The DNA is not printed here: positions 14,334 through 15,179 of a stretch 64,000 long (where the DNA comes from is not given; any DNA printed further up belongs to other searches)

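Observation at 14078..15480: AT-rich ~1.4-kb insertion between prmC and gatB encoding two translationally coupled small membrane proteins plus a hypothetical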

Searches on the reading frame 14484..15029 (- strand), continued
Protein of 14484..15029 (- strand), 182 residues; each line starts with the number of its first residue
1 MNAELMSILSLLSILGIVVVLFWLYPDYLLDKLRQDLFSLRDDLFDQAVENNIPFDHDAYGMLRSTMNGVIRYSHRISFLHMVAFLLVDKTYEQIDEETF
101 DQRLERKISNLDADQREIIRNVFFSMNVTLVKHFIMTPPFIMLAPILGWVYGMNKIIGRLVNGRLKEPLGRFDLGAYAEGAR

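Call 67: search_protein_families(library=padloc, alignment_id=A2, max_evalue=0.001)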
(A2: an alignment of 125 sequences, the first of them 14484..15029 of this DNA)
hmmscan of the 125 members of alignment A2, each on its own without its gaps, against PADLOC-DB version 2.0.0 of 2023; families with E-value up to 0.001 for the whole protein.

A. member 1, window:14484-15029:- (182 aa): 1 family
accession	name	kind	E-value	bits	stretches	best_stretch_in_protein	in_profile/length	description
PDLC02977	1TM-TIR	-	1.6e-10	38.9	1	32-157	30-152/186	-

B. families by the number of members that match (of 125 scanned): 1 family
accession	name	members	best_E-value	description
PDLC02977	1TM-TIR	113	9.4e-12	-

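Call 69: fold_search(model_id=the predicted structure, library=pdb)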
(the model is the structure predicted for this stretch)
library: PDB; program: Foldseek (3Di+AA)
matches with E <= 10: 174; with E <= 0.001: 0
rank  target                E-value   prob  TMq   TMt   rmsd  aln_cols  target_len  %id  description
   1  8oyy_A                5.0e-01  0.28  0.23  0.18  19.3       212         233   11  De novo designed soluble GPCR-like fold GLF_32 (released 2023-10-18)
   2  8oyy_B                1.1e+00  0.15  0.23  0.18  19.7       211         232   14  De novo designed soluble GPCR-like fold GLF_32 (released 2023-10-18)
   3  4u9l_B                1.6e+00  0.14  0.22  0.22  18.4       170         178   14  Structure of a membrane protein (released 2014-12-03)
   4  6udy_B                2.0e+00  0.08  0.20  0.24  16.2       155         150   14  X-ray co-crystal structure of compound 5 with Mcl-1 (released 2019-12-11)
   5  6o6f_B                2.1e+00  0.08  0.21  0.24  16.2       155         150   14  Co-crystal structure of Mcl1 with inhibitor (released 2019-05-15)
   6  4u9l_A                2.2e+00  0.12  0.22  0.22  18.4       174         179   14  Structure of a membrane protein (released 2014-12-03)
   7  1rty_B                2.4e+00  0.16  0.29  0.32  10.8       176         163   12  Crystal Structure of Bacillus subtilis YvqK, a putative ATP-binding Cobalamin Adenosyltransferase, The North East Stru (released 2003-12-23)
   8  9jou_A                2.5e+00  0.09  0.22  0.19  16.1       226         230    7  Cryo-EM structure of the zeaxanthin-bound light-driven proton pumping rhodopsin, NM-R1 (released 2025-07-30)
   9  1r0d_B                2.5e+00  0.07  0.21  0.20  19.7       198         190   10  HIP1R THATCH DOMAIN CORE (released 2004-07-06)
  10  8d9o                  2.5e+00  0.04  0.16  0.15  23.2       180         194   12  De Novo Photosynthetic Reaction Center Protein in Apo-State (released 2022-09-28)
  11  8x9p_C                2.6e+00  0.09  0.18  0.25  12.8       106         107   19  HURP (428-534)-alpha-tubulin-beta-tubulin complex (released 2024-10-23)
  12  7mtq_B                2.6e+00  0.07  0.20  0.06  16.5       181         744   12  CryoEM Structure of Full-Length mGlu2 in Inactive-State Bound to Antagonist LY341495 (released 2021-07-07)
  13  9s97_A                2.9e+00  0.08  0.20  0.19  16.8       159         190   10  CdvB2 filament - low twist (released 2026-01-28)
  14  8paq_A                3.0e+00  0.12  0.25  0.27  12.3       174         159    7  Structure of the small subunit of the laccase-like Nlac protein from Pleurotus eryngii (released 2024-02-07)
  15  2elb                  3.2e+00  0.03  0.15  0.09  29.2       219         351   12  Crystal Structure of the BAR-PH domain of human APPL1 (released 2007-05-29)
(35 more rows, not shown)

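Call 74: search_protein_families(library=pfam, alignment_id=A6, max_evalue=0.001)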
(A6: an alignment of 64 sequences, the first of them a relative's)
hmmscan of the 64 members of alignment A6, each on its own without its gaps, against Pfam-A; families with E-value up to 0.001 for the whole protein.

A. member 1, L006:70-492:+ (141 aa): 0 families

B. families by the number of members that match (of 64 scanned): 49 families (the first 25 are shown)
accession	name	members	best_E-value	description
PF00005.33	ABC_tran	2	1.5e-34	ABC transporter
PF02687.27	FtsX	2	3e-24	FtsX-like permease C-terminal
PF12704.14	MacB_PCD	2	1.6e-12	MacB-like periplasmic core domain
PF13304.12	AAA_21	2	9.9e-06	AAA domain, putative AbiEii toxin, Type IV TA system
PF02463.25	SMC_N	2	8.6e-05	RecF/RecN/SMC N terminal domain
PF10123.14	Mu-like_Pro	1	7.2e-101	Mu-like prophage I protein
PF01139.22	RtcB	1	1.7e-98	tRNA-splicing ligase RtcB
PF06074.18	Portal_Mu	1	9.4e-91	Portal protein of Mu bacteriophage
PF02626.20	CT_A_B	1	1.7e-84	Carboxyltransferase domain, subdomain A and B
PF02682.21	CT_C_D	1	3.8e-60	Carboxyltransferase domain, subdomain C and D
PF01071.24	GARS_A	1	1.6e-56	Phosphoribosylglycinamide synthetase, ATP-grasp (A) domain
PF01583.26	APS_kinase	1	7.5e-56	Adenylylsulphate kinase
PF00689.26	Cation_ATPase_C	1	4.5e-48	Cation transporting ATPase, C-terminus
PF00122.25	E1-E2_ATPase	1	1.1e-45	E1-E2 ATPase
PF20454.4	GpA_nuclease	1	9.4e-39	Terminase large subunit gpA, endonuclease domain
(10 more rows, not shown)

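Call 79: search_dna_similar(query=window:14484-15029:-, collection=phages, mode=protein, max_evalue=10, max_rows=40)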
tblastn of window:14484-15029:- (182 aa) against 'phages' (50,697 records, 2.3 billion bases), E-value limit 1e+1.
Records with a match: 3; places in all: 3; records where one place covers at least 80% of the query: 0.
Best place of each record, by identity: <60% 3.
By first word of the organism name: Burkholderia 3.
By host as written in the record: Burkholderia pseudomallei 2; Burkholderia sp. 1.
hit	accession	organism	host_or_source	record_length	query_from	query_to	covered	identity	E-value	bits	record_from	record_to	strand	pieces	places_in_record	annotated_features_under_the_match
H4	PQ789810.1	Burkholderia phage vB_FUB5a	Burkholderia sp.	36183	27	88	34%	35.5%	2e-6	53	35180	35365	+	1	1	hypothetical protein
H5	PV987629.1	Burkholderia phage vB_FUB41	Burkholderia pseudomallei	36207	27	88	34%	35.5%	2e-6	53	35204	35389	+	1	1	hypothetical protein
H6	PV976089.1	Burkholderia phage vB_SBP26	Burkholderia pseudomallei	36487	27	88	34%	35.5%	2e-6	53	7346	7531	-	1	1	hypothetical protein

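Call 80: search_solved_structures(query=A2, max_evalue=1)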
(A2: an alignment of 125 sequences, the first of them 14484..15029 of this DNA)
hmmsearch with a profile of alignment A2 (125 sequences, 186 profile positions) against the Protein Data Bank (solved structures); distinct sequences matched with E-value up to 1: 1.
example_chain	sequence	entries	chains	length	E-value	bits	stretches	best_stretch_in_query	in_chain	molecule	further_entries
9hac_B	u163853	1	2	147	0.73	12.7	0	95-169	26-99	BBF-14_binder4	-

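Call 82: search_dna_similar(query=window:14484-15029:-, collection=plasmids, mode=protein, max_evalue=0.01, max_rows=25)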
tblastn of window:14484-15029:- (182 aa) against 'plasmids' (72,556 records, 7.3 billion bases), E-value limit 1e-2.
Records with a match: 3; places in all: 3; records where one place covers at least 80% of the query: 0.
Best place of each record, by identity: <60% 3.
By first word of the organism name: Leptospira 3.
By predicted mobility (MOB-suite, as given by PLSDB): non-mobilizable 3.
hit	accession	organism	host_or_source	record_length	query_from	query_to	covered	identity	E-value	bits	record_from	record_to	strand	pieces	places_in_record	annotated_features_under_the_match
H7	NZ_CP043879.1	Leptospira interrogans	Homo sapiens,cell culture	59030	22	153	73%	30.7%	1e-9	64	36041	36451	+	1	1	hypothetical protein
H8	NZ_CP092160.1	Leptospira interrogans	Homo sapiens,blood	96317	24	153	71%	29.9%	1e-8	61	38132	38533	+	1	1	hypothetical protein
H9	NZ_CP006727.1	Leptospira interrogans serovar Linhai str. 56609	-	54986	24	153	71%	29.1%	1e-7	58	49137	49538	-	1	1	hypothetical protein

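Call 83: get_annotated_region(hit=H7, flank=4000)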
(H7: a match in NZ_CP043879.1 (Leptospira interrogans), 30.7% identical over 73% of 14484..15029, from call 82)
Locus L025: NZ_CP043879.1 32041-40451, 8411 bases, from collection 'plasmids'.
description: Leptospira interrogans serovar Icterohaemorrhagiae strain Langkawi plasmid p2, complete sequence
organism: Leptospira interrogans (NCBI taxid 90062)
taxonomy: Bacteria; Spirochaetota; Spirochaetia; Leptospirales; Leptospiraceae; Leptospira; Leptospira interrogans
host: -; source: Homo sapiens,cell culture; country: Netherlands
typing (MOB-suite, as given by PLSDB): non-mobilizable; replicon rep_cluster_792
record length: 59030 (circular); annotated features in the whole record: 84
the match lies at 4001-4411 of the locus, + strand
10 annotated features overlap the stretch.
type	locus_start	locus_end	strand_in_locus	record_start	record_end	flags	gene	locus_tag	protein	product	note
CDS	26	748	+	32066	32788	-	-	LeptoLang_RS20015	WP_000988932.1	hypothetical protein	-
CDS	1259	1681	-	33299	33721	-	-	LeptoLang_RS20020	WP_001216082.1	hypothetical protein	-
CDS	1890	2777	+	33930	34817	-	-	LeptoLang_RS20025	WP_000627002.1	histidine kinase N-terminal 7TM domain-containing protein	-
CDS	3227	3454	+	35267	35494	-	-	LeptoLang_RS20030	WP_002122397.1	hypothetical protein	-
CDS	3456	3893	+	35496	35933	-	-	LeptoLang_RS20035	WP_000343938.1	DUF2335 domain-containing protein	-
CDS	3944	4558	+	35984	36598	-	-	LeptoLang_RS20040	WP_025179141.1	hypothetical protein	-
CDS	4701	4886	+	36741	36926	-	-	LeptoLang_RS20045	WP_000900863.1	DUF433 domain-containing protein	-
CDS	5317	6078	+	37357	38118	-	-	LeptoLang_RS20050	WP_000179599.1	DNA-processing protein DprA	GO:0009294 - DNA-mediated transformation [Evidence IEA]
CDS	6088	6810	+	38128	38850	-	-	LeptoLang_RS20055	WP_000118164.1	hypothetical protein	-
CDS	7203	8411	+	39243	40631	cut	-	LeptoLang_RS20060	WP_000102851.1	DUF4041 domain-containing protein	-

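Call 87: list_cluster_members(proteins=[P0012, P0013, P0014, P0015, P0016, P0017, P0018, P0019, P0020, P0021])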
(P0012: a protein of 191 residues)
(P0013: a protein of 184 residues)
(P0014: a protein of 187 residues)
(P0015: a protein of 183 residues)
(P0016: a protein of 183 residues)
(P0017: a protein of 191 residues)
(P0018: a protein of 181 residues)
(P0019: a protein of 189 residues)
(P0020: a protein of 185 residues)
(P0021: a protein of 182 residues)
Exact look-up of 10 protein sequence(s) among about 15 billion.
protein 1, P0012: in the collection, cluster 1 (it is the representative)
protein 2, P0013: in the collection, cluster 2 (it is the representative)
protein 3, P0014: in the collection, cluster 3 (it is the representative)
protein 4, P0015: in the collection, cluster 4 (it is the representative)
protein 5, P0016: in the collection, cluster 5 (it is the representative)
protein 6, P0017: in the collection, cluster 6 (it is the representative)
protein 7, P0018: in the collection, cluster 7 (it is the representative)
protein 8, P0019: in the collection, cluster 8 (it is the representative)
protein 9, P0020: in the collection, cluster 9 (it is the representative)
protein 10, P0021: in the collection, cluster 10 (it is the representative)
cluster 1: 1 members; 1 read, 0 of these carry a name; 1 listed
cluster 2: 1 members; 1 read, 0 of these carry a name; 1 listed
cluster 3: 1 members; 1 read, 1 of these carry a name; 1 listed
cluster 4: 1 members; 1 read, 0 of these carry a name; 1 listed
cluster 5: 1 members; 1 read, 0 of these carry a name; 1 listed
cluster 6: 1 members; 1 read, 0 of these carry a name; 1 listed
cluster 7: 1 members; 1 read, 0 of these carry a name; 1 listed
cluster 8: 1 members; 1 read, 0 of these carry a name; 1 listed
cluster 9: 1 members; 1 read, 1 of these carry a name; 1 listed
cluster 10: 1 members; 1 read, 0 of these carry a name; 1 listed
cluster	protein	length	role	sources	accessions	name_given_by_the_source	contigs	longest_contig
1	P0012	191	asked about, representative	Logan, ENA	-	-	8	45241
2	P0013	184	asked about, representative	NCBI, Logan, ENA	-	-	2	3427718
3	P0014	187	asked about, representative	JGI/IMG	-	hypothetical protein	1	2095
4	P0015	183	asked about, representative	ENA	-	-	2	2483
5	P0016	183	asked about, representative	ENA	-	-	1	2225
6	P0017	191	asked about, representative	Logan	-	-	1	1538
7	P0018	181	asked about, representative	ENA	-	-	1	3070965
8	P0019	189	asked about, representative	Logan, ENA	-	-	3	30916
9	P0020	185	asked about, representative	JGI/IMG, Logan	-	hypothetical protein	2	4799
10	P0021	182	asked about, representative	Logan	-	-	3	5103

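Call 93: find_related_loci(query=A1, collection=metagenome_contigs, flank=4000)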
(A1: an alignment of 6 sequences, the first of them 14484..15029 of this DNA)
Query A1 (182 aa) in metagenome_contigs; peptide patterns used: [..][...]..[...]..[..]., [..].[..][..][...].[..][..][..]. (x = any residue, [..] = any of these).
332 stretches matched a pattern; 18 encode a relative of the query (tblastn E <= 1e-3); 17 distinct loci.
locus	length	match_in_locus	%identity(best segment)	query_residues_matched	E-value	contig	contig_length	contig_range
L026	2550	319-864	37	1-180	5e-42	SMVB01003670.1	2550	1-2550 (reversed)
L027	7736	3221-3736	40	10-180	8e-40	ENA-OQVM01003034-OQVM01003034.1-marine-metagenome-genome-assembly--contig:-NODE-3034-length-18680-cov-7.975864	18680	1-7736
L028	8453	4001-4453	38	2-150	5e-32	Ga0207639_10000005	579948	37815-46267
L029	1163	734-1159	38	1-139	4e-31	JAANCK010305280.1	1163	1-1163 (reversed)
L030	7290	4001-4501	32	6-171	2e-29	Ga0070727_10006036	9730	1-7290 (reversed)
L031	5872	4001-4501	32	6-171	2e-29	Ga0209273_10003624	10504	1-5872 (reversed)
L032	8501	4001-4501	32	6-171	2e-29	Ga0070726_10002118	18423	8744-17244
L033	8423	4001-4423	38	1-139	5e-29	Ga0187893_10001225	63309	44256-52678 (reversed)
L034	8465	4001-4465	37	2-150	6e-29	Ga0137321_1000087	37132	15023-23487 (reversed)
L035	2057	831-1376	32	4-180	5e-29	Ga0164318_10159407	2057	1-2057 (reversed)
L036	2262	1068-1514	39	31-181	5e-28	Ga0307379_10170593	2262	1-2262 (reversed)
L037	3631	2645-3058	39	5-143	2e-26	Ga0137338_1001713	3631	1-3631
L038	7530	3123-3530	35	9-147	2e-24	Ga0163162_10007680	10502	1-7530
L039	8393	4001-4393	35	10-139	2e-24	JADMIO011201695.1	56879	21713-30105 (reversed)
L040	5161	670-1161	31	7-166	4e-20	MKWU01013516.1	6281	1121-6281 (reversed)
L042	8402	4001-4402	31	1-139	3e-17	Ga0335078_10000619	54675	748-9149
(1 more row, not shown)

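Call 97: search_protein_families(library=pfam, alignment_id=A9, max_evalue=0.001)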
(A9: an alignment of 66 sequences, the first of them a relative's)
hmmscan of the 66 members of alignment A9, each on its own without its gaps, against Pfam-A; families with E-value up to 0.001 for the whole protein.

A. member 1, L027:37-369:+ (111 aa): 1 family
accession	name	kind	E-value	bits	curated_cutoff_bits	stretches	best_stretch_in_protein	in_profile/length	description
PF13347.12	MFS_2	-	0.0002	20.5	27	1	3-63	367-427/427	MFS/sugar transport protein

B. families by the number of members that match (of 66 scanned): 72 families (the first 25 are shown)
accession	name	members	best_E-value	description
PF04015.17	DUF362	2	3.2e-50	Domain of unknown function (DUF362)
PF03576.19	Peptidase_S58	1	1.4e-121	Peptidase family S58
PF10282.15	Lactonase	1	3.7e-109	Lactonase, 7-bladed beta-propeller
PF02608.20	Bmp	1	2.6e-69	ABC transporter substrate-binding protein PnrA-like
PF13426.13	PAS_9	1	9.5e-67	PAS domain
PF01112.23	Asparaginase_2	1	3.3e-64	Asparaginase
PF01544.23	CorA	1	9.1e-57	CorA-like Mg2+ transporter protein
PF08448.16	PAS_4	1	2.8e-47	PAS fold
PF00989.32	PAS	1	2.7e-45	PAS fold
PF13188.13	PAS_8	1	4.6e-43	PAS domain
PF13366.12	PDDEXK_3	1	6.8e-42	PD-(D/E)XK nuclease superfamily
PF08447.18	PAS_3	1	8.9e-41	PAS fold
PF00239.26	Resolvase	1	1.1e-40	Resolvase, N terminal domain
PF13620.12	CarboxypepD_reg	1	9.6e-39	Carboxypeptidase regulatory-like domain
PF19269.4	Anticodon_2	1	1.4e-34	Anticodon binding domain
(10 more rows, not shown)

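Call 106: find_related_loci(query=A10, collection=viral_contigs, flank=4000)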
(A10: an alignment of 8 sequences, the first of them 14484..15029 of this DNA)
Query A10 (182 aa) in viral_contigs; peptide patterns used: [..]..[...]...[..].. (x = any residue, [..] = any of these).
72 stretches matched a pattern; 6 encode a relative of the query (tblastn E <= 1e-3); 6 distinct loci.
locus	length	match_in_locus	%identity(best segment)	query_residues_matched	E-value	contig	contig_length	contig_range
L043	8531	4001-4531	32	5-182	4e-24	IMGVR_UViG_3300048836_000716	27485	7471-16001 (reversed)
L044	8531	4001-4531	32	5-182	4e-24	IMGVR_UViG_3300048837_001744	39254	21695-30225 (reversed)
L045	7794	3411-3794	32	22-143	3e-19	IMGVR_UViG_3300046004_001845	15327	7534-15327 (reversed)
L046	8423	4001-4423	30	18-153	9e-15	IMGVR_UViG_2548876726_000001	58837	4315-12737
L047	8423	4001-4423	30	18-153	9e-15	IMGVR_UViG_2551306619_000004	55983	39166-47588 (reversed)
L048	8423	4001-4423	28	21-153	3e-11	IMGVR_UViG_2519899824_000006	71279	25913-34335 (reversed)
